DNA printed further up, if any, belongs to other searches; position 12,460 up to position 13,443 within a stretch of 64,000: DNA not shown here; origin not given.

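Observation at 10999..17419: Arn-like module built on UDP-xylose: Ugd, UXS, a DPM1-type GT2 and two polytopic membrane proteins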

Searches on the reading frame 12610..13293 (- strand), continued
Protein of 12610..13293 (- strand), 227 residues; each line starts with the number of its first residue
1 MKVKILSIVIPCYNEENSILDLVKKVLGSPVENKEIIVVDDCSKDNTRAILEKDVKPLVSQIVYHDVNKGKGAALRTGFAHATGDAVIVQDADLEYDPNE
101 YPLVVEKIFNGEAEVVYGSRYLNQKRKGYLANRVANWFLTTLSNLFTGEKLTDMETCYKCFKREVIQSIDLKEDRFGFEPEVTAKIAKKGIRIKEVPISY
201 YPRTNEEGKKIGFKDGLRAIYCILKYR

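Call 81: search_protein_families(library=pfam, proteins=[L076:1328-1756:+, L076:1805-2320:+, L076:2293-4377:+, L076:6045-7895:-, L061:5212-7173:+, L061:3890-5182:+, L061:9413-11770:+, L061:11700-12806:+, L061:8960-9334:+, L040:6297-7841:+], max_evalue=0.01)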
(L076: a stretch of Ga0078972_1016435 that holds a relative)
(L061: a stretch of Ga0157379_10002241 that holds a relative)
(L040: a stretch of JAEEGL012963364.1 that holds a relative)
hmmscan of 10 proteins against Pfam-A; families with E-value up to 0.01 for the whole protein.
L076:1328-1756:+ (142 aa): 1 family
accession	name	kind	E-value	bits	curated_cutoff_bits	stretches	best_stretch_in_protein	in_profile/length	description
PF04138.20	GtrA_DPMS_TM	-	3.6e-20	72.7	26.1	1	17-133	1-117/117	GtrA/DPMS, transmembrane domain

L076:1805-2320:+ (171 aa): 10 families
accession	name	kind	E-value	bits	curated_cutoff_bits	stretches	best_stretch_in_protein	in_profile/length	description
PF13489.12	Methyltransf_23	-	2.9e-14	53.6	27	1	9-152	23-163/164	Methyltransferase domain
PF08241.18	Methyltransf_11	-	2.8e-13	50.8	21.2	1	13-101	1-95/95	Methyltransferase domain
PF13847.12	Methyltransf_31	-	7.1e-07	29.4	27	1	12-111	7-114/145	Methyltransferase domain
PF13649.12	Methyltransf_25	-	2.2e-06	28.7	27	1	13-97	2-97/97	Methyltransferase domain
PF05148.21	Methyltransf_8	-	5.3e-05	23.6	27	1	11-108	75-164/219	Hypothetical methyltransferase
PF08242.18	Methyltransf_12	-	6.6e-05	24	30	1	13-98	1-97/98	Methyltransferase domain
PF01209.24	Ubie_methyltran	-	0.00021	21.2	20.1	1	56-114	106-164/233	ubiE/COQ5 methyltransferase family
PF05219.18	DREV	-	0.0013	18.4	26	1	10-153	96-238/265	DREV methyltransferase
PF07021.18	MetW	-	0.0025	17.9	21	1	12-104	17-110/193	Methionine biosynthesis protein MetW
PF02353.26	CMAS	-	0.0036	17.1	27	1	12-46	66-100/273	Mycolic acid cyclopropane synthetase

L076:2293-4377:+ (694 aa): 0 families

L076:6045-7895:- (616 aa): 1 family
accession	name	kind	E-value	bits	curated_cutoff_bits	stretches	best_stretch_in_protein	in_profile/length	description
PF01640.23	Peptidase_C10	-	3.3e-48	164.9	26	1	96-303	1-194/194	Peptidase C10 family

L061:5212-7173:+ (653 aa): 3 families
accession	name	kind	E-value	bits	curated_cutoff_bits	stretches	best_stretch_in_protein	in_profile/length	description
PF00501.34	AMP-binding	-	8.8e-46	156.9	29.9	1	98-473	7-377/384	AMP-binding enzyme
PF16177.11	ACAS_N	-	1.1e-09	38.4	27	1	39-95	1-54/55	Acetyl-coenzyme A synthetase N-terminus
PF13193.12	AMP-binding_C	-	1.1e-05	26.7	24.5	1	544-614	8-76/76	AMP-binding enzyme C-terminal domain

L061:3890-5182:+ (430 aa): 2 families
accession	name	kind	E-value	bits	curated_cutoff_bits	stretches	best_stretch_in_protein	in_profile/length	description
PF00766.25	ETF_alpha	-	2.5e-34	117.5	27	1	310-390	1-81/81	Electron transfer flavoprotein FAD-binding domain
PF01012.27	ETF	-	4.9e-34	118.1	26.7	1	119-289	1-179/181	Electron transfer flavoprotein domain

L061:9413-11770:+ (785 aa): 1 family
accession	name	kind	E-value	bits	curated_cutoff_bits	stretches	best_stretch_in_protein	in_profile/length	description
PF09586.16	YfhO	-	4.7e-41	141.5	28.5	2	31-656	2-623/835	Bacterial membrane protein YfhO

L061:11700-12806:+ (368 aa): 6 families
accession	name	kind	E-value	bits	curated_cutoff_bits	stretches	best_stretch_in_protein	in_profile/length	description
PF08241.18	Methyltransf_11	-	4.4e-12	46.9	21.2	1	210-258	47-95/95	Methyltransferase domain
PF13489.12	Methyltransf_23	-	1.6e-06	28.4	27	1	179-290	23-143/164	Methyltransferase domain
PF13649.12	Methyltransf_25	-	1.1e-05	26.4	27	1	214-254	55-97/97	Methyltransferase domain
PF13847.12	Methyltransf_31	-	2e-05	24.7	27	1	215-259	65-110/145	Methyltransferase domain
PF08242.18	Methyltransf_12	-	2.2e-05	25.5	30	1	213-256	64-98/98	Methyltransferase domain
PF01209.24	Ubie_methyltran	-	0.00019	21.3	20.1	1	210-259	103-152/233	ubiE/COQ5 methyltransferase family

L061:8960-9334:+ (124 aa): 0 families

L040:6297-7841:+ (514 aa): 0 families
